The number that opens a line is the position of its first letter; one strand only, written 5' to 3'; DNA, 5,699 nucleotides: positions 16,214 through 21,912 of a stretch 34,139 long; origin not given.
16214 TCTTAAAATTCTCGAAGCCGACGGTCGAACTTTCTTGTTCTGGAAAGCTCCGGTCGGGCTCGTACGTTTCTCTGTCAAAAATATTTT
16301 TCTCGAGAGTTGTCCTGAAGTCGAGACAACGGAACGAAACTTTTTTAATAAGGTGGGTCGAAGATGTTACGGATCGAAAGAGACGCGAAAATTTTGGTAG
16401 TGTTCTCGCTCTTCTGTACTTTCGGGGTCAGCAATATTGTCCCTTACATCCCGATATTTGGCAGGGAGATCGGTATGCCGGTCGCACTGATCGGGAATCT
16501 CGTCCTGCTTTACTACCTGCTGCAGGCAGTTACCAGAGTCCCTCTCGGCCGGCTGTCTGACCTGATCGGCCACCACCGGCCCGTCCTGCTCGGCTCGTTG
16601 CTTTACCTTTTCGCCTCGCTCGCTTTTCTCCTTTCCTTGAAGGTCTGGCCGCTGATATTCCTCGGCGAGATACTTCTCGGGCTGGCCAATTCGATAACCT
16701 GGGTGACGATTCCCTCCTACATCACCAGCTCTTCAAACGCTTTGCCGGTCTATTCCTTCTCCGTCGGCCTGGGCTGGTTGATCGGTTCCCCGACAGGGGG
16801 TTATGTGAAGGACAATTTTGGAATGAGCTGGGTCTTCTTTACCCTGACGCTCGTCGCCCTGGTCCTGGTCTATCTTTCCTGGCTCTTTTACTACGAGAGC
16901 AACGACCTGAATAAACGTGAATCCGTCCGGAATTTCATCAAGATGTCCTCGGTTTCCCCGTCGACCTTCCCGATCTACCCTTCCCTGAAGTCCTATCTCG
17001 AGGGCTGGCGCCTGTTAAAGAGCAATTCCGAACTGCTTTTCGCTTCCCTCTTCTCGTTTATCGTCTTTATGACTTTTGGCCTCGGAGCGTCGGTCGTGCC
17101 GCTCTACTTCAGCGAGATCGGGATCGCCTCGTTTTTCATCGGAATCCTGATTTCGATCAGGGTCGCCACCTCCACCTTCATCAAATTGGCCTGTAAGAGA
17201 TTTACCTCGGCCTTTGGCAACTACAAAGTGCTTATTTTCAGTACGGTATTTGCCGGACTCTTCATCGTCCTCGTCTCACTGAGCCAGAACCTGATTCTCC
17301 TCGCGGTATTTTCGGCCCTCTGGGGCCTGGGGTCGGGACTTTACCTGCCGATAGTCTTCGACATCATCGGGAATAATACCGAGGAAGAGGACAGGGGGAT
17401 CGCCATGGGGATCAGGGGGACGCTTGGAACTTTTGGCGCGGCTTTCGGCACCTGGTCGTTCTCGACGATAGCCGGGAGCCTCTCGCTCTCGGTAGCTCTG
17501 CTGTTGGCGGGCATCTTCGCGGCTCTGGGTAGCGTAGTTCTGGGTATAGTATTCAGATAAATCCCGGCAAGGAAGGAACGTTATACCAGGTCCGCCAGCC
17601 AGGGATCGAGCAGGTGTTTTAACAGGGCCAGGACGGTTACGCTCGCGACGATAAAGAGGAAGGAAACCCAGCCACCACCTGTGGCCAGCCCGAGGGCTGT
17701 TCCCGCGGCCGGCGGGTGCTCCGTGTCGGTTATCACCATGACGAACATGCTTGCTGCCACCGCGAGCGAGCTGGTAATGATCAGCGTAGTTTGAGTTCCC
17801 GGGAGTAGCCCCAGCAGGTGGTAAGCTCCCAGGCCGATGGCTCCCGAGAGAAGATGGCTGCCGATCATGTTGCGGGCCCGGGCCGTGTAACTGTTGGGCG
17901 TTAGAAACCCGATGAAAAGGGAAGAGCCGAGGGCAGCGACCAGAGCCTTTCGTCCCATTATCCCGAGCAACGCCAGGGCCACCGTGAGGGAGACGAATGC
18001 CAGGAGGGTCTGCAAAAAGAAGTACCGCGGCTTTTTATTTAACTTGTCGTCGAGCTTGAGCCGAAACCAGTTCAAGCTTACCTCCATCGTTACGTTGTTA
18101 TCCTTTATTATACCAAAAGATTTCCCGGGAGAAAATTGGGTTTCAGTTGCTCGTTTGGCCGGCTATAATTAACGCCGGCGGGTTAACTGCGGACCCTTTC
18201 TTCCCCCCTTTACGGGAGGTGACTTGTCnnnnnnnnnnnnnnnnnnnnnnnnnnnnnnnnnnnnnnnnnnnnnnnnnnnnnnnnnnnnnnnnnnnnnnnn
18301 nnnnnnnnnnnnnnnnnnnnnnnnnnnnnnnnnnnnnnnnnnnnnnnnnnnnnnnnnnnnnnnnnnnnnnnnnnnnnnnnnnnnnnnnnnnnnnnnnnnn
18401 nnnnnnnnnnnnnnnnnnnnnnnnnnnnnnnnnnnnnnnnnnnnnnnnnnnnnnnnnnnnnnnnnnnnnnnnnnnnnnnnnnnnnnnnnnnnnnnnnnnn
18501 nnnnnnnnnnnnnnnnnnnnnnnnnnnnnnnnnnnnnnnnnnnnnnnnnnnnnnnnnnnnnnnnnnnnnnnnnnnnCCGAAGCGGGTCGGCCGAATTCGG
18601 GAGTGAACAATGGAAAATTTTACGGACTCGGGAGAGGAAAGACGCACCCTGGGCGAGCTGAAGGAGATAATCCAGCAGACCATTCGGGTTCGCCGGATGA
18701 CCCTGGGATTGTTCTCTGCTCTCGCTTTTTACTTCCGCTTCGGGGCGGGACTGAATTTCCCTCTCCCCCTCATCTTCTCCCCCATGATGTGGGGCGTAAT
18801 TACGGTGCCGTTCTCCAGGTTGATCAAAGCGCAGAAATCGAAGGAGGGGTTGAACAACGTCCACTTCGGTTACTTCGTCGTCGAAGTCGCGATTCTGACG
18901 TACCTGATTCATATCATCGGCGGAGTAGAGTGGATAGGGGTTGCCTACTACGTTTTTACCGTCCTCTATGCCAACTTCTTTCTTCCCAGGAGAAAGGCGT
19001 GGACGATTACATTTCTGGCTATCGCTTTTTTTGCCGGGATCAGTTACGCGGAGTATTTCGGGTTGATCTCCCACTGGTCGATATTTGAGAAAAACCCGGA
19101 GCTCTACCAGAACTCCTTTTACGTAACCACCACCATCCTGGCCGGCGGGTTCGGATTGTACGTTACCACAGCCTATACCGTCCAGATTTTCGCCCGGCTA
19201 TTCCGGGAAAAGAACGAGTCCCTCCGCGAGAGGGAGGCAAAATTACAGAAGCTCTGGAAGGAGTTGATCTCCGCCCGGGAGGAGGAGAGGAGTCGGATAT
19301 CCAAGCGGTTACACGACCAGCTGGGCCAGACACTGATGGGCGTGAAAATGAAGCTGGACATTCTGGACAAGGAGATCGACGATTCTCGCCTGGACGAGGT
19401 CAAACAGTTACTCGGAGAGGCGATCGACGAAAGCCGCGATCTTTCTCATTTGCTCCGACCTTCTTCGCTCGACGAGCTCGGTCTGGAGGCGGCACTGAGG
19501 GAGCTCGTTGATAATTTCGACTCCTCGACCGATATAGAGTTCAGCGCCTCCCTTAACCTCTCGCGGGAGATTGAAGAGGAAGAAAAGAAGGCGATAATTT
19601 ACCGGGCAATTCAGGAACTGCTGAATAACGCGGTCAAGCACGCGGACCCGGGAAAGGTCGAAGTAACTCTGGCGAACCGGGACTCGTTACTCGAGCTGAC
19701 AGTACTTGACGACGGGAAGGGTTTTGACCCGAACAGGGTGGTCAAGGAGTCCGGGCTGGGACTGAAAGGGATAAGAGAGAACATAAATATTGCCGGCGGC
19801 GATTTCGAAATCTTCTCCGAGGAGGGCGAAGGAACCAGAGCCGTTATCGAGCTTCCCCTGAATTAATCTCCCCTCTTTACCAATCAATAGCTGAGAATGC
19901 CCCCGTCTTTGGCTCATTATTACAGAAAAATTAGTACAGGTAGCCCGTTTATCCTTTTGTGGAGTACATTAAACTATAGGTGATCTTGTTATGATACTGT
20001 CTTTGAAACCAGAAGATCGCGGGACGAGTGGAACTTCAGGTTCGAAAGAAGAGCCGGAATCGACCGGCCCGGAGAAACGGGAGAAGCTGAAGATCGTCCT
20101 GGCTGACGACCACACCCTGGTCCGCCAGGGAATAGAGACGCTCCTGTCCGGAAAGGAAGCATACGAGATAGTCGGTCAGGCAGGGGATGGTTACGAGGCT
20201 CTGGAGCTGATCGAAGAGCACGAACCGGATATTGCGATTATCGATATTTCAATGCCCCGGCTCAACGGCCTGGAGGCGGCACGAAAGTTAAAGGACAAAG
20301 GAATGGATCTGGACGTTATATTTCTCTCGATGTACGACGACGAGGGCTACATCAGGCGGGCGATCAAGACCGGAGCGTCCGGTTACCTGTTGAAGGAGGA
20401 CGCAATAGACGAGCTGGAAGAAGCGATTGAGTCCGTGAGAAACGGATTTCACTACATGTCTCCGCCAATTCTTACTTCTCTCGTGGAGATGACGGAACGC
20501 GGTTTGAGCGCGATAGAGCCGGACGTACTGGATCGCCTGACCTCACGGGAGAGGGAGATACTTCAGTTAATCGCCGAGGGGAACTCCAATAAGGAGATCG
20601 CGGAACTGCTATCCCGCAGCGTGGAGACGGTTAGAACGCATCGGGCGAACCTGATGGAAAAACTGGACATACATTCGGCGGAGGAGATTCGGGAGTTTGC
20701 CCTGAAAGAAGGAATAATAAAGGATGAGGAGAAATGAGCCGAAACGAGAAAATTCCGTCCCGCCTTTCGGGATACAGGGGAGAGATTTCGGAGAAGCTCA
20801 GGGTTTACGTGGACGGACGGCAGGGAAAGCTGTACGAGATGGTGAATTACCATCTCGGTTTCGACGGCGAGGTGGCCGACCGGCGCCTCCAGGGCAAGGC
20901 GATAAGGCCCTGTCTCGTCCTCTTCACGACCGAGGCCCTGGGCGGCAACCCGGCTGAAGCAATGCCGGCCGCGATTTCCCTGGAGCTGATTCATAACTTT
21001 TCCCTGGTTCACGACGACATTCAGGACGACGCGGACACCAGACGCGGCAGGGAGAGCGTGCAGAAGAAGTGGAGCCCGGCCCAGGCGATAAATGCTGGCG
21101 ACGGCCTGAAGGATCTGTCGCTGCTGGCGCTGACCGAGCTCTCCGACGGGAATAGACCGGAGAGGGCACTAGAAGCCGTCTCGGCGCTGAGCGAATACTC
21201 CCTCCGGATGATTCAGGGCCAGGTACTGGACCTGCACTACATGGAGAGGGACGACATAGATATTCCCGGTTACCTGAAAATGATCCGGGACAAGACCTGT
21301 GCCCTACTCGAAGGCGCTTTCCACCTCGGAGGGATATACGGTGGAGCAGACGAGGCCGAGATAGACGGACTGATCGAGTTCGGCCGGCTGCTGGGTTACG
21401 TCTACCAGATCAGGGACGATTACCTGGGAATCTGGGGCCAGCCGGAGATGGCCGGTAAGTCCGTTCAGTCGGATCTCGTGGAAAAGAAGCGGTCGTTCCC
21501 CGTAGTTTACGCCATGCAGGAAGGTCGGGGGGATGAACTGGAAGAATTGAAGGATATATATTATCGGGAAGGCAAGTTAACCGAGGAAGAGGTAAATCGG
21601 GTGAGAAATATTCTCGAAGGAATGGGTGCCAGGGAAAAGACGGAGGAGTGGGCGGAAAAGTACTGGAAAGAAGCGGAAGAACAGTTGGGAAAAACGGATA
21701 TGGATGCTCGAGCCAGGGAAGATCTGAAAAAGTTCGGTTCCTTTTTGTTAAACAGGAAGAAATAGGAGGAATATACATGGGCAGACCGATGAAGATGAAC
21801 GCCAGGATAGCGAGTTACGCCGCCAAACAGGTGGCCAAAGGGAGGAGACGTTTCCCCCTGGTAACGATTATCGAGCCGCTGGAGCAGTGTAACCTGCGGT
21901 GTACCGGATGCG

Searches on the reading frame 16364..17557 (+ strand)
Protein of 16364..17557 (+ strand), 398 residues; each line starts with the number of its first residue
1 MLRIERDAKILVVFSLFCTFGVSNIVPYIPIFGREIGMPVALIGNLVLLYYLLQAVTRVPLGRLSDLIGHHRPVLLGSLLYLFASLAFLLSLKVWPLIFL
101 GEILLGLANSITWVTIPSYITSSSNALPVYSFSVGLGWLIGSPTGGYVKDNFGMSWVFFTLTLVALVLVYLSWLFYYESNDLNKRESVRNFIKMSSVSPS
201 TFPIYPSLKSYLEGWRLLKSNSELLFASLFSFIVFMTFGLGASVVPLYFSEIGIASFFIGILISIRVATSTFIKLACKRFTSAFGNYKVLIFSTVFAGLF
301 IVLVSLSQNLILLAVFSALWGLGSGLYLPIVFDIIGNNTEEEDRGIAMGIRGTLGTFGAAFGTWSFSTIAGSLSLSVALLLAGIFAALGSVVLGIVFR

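Call 29: search_protein_families(library=pfam, proteins=[window:16364-17557:+], max_evalue=0.00001)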
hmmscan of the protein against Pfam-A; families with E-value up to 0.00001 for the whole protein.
window:16364-17557:+ (398 aa): 2 families
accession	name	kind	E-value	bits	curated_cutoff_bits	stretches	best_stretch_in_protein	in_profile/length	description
PF07690.21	MFS_1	-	5.2e-38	131.3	33.4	2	14-247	4-227/347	Major Facilitator Superfamily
PF12832.13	MFS_1_like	-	3.2e-12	46.6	25.2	1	17-364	9-356/373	MFS_1 like family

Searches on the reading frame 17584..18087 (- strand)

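Call 29: search_protein_families(library=pfam, proteins=[window:17584-18087:-], max_evalue=0.00001)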
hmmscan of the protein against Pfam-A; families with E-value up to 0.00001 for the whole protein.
window:17584-18087:- (168 aa): 1 family
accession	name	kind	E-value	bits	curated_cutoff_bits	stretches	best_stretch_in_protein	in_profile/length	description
PF04982.19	TM_HPP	-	3.6e-21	75.8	27.2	1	20-155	6-138/157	HPP, transmembrane region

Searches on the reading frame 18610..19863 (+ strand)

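Call 29: search_protein_families(library=pfam, proteins=[window:18610-19863:+], max_evalue=0.00001)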
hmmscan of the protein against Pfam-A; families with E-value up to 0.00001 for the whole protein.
window:18610-19863:+ (418 aa): 3 families
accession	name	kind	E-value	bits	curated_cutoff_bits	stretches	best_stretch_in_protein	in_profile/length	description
PF02518.31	HATPase_c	-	2.5e-16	60.5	26.4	1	329-417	5-109/111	Histidine kinase-, DNA gyrase B-, and HSP90-like ATPase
PF07730.19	HisKA_3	-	2.2e-11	44.5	24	1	226-287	1-68/68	Histidine kinase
PF13581.12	HATPase_c_2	-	1.8e-07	31.7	27.4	1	323-385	25-102/127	Histidine kinase-like ATPase domain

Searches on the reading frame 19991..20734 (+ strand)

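Call 40: search_protein_families(library=pfam, proteins=[window:19991-20734:+], max_evalue=0.00001)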
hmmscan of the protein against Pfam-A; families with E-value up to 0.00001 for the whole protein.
window:19991-20734:+ (248 aa): 5 families
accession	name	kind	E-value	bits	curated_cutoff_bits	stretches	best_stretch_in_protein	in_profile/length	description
PF00072.30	Response_reg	-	1.7e-28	99.4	30.2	1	35-147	1-111/111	Response regulator receiver domain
PF00196.25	GerE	-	6.6e-18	64.5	23.5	1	182-233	2-53/57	Bacterial regulatory proteins, luxR family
PF08281.18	Sigma70_r4_2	-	5.1e-08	32.9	25.7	1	179-224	7-53/54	Sigma-70, region 4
PF13936.12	HTH_38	-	1.7e-06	28.1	27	1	182-215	4-38/44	Helix-turn-helix domain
PF04545.22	Sigma70_r4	-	3.1e-06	27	24.1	1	179-225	1-48/50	Sigma-70, region 4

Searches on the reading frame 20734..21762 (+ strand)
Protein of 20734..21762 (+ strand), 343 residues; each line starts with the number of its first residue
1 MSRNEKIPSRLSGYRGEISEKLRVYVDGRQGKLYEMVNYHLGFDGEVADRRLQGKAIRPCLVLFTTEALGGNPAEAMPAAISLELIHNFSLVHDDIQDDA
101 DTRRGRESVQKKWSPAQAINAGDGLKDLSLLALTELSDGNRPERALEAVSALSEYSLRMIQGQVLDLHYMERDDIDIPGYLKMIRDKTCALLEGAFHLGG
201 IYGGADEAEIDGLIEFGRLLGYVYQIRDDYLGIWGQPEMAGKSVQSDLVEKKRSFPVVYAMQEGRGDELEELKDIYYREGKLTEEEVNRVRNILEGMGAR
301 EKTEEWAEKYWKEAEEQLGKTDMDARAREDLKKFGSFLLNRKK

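Call 40: search_protein_families(library=pfam, proteins=[window:20734-21762:+], max_evalue=0.00001)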
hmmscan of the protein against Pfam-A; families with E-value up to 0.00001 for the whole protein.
window:20734-21762:+ (343 aa): 1 family
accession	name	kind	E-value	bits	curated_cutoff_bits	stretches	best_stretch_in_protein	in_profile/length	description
PF00348.22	polyprenyl_synt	-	7.7e-61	205.9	27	1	52-292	14-249/251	Polyprenyl synthetase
